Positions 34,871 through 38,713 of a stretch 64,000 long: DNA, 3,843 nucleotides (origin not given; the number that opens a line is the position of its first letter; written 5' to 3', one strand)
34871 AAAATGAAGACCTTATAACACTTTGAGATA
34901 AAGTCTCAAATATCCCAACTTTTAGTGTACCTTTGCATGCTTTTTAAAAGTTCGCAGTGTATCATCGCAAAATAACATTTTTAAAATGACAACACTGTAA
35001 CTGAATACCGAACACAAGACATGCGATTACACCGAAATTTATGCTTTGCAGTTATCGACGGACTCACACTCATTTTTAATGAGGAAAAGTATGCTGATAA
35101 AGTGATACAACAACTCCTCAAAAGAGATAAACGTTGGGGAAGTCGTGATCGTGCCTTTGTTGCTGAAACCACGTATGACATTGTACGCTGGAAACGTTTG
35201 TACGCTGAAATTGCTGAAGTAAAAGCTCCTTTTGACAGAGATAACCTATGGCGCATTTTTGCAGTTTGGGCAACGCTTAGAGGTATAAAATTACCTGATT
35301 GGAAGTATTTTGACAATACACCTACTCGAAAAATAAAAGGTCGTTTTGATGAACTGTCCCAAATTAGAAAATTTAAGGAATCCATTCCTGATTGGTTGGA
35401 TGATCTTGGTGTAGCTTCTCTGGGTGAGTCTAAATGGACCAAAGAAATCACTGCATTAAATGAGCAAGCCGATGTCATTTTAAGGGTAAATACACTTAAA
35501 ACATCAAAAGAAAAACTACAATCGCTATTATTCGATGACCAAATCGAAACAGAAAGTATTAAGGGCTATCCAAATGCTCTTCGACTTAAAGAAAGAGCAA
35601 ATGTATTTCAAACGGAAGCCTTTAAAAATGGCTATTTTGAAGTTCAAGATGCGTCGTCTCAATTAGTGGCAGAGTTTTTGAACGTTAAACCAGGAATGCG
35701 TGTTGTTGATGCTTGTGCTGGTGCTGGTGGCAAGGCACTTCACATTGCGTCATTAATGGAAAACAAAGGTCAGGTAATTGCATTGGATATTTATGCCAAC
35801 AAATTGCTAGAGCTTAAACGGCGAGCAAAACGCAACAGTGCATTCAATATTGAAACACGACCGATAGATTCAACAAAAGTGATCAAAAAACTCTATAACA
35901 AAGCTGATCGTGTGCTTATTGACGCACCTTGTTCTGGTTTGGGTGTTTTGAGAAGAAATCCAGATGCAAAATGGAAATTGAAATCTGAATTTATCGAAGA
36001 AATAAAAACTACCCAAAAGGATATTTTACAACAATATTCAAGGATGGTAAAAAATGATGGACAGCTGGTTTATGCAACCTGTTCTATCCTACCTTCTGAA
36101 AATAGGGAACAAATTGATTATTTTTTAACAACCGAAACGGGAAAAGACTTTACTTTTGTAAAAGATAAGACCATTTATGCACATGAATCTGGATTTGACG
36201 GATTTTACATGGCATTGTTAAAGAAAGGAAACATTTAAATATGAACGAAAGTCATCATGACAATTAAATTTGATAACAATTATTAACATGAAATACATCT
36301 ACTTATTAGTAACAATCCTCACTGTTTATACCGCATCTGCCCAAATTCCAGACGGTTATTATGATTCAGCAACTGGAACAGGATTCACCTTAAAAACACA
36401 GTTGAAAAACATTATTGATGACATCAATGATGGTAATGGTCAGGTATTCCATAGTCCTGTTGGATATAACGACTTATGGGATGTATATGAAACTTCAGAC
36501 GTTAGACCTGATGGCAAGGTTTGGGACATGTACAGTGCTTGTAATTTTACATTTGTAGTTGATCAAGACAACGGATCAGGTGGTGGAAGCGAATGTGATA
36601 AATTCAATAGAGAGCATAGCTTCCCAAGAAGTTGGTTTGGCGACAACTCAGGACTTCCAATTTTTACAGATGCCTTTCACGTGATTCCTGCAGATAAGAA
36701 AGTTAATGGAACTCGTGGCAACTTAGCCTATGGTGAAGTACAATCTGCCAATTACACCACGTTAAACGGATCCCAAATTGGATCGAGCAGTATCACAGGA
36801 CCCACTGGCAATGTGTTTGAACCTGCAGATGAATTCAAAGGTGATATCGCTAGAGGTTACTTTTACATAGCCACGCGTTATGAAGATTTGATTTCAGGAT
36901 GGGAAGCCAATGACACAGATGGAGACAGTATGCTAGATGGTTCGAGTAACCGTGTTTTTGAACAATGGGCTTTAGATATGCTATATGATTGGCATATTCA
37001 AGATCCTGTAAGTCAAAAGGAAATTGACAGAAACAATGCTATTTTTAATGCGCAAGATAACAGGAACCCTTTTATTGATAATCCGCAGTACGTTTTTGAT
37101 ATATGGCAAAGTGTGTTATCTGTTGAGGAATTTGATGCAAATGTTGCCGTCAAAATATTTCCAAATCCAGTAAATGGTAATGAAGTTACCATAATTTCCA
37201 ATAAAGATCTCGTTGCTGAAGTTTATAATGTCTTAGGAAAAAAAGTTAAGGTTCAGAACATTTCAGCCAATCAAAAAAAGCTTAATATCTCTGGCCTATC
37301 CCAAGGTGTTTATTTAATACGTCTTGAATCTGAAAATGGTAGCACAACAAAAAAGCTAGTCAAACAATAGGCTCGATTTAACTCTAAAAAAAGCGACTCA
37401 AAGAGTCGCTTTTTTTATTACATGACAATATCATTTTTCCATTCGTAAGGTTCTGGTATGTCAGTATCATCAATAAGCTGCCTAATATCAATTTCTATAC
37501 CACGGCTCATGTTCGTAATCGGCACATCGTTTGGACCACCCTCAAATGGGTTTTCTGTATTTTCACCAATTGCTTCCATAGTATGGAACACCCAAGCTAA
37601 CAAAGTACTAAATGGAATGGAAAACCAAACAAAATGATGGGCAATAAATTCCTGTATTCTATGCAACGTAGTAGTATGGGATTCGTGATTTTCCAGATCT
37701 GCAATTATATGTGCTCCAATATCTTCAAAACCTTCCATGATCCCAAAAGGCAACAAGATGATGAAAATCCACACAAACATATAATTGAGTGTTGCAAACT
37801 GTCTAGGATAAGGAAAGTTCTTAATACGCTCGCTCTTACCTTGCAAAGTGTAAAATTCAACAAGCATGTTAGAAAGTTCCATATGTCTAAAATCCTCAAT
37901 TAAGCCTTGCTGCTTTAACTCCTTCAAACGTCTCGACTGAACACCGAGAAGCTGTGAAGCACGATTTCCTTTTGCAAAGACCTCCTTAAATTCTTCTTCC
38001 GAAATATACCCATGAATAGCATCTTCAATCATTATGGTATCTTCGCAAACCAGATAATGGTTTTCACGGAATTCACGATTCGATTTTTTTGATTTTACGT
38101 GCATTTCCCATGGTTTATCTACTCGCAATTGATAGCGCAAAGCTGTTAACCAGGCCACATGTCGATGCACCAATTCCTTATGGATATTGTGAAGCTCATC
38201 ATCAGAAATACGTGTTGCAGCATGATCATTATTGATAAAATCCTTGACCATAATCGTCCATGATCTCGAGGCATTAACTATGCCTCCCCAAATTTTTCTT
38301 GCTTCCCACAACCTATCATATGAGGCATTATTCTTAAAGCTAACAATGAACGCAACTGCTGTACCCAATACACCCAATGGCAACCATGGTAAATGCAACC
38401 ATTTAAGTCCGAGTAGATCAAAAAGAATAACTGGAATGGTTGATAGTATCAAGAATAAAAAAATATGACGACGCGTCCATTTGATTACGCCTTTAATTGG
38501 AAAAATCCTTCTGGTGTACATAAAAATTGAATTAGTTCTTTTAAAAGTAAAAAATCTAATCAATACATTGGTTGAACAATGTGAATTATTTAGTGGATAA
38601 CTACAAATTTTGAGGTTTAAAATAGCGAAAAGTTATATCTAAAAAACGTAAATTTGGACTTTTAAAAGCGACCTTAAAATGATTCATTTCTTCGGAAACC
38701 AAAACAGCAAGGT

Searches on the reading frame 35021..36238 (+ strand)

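Call 5: search_protein_families(library=pfam, proteins=[window:35021-36238:+], max_evalue=0.01)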
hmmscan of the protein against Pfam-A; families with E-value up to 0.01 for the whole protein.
window:35021-36238:+ (405 aa): 9 families
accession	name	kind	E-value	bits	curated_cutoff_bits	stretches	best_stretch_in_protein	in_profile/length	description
PF01189.24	Methyltr_RsmB-F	-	1.6e-43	149.1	27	1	219-400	3-198/199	16S rRNA methyltransferase RsmB/F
PF22458.1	RsmF-B_ferredox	-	7.7e-11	42.4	27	1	123-195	2-73/74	Methyltr_RsmF/B-like, ferredoxin-like domain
PF13847.12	Methyltransf_31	-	1.7e-07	31.5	27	1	223-355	2-113/145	Methyltransferase domain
PF01209.24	Ubie_methyltran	-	1.3e-06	28.4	20.1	1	214-279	37-102/233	ubiE/COQ5 methyltransferase family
PF17125.10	Methyltr_RsmF_N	-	5.3e-06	27.2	34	1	134-211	13-86/86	N-terminal domain of 16S rRNA methyltransferase RsmF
PF01728.25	FtsJ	-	0.00017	22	24.1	1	217-303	14-100/181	FtsJ-like methyltransferase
PF13649.12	Methyltransf_25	-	0.00037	21.6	27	1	228-299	1-69/97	Methyltransferase domain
PF01135.25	PCMT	-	0.00046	20.5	20.3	1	215-279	64-128/210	Protein-L-isoaspartate(D-aspartate) O-methyltransferase (PCMT)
PF08704.16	GCD14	-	0.0039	17.3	26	0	215-304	31-123/247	tRNA methyltransferase complex GCD14 subunit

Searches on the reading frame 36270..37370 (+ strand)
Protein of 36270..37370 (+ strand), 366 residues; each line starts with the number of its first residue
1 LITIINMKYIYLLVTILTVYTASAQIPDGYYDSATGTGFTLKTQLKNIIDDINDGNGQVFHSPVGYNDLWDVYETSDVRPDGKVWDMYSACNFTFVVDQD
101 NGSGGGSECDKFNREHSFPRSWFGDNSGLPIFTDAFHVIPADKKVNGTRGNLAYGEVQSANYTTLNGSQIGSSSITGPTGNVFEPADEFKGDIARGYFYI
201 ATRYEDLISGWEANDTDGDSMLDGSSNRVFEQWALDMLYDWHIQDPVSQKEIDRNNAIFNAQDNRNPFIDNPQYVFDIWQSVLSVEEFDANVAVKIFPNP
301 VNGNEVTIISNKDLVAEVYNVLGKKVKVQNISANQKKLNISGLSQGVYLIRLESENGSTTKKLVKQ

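Call 5: search_protein_families(library=pfam, proteins=[window:36270-37370:+], max_evalue=0.01)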
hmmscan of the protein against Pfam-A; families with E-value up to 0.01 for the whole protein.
window:36270-37370:+ (366 aa): 2 families
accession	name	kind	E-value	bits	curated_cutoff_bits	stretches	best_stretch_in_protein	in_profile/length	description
PF04231.19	Endonuclease_1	-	1.1e-74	251.6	25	1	37-272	1-234/235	Endonuclease I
PF18962.6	Por_Secre_tail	-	2.9e-15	56.7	27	1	296-364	1-74/75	Secretion system C-terminal sorting domain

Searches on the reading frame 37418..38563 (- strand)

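Call 5: search_protein_families(library=pfam, proteins=[window:37418-38563:-], max_evalue=0.01)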
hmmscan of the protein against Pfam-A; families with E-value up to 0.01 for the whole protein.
window:37418-38563:- (381 aa): 1 family
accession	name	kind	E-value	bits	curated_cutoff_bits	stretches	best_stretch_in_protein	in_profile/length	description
PF25539.1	Bestrophin_2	-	1.7e-45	156.2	27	2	26-278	20-236/288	Bacterial/Fungal Bestrophin protein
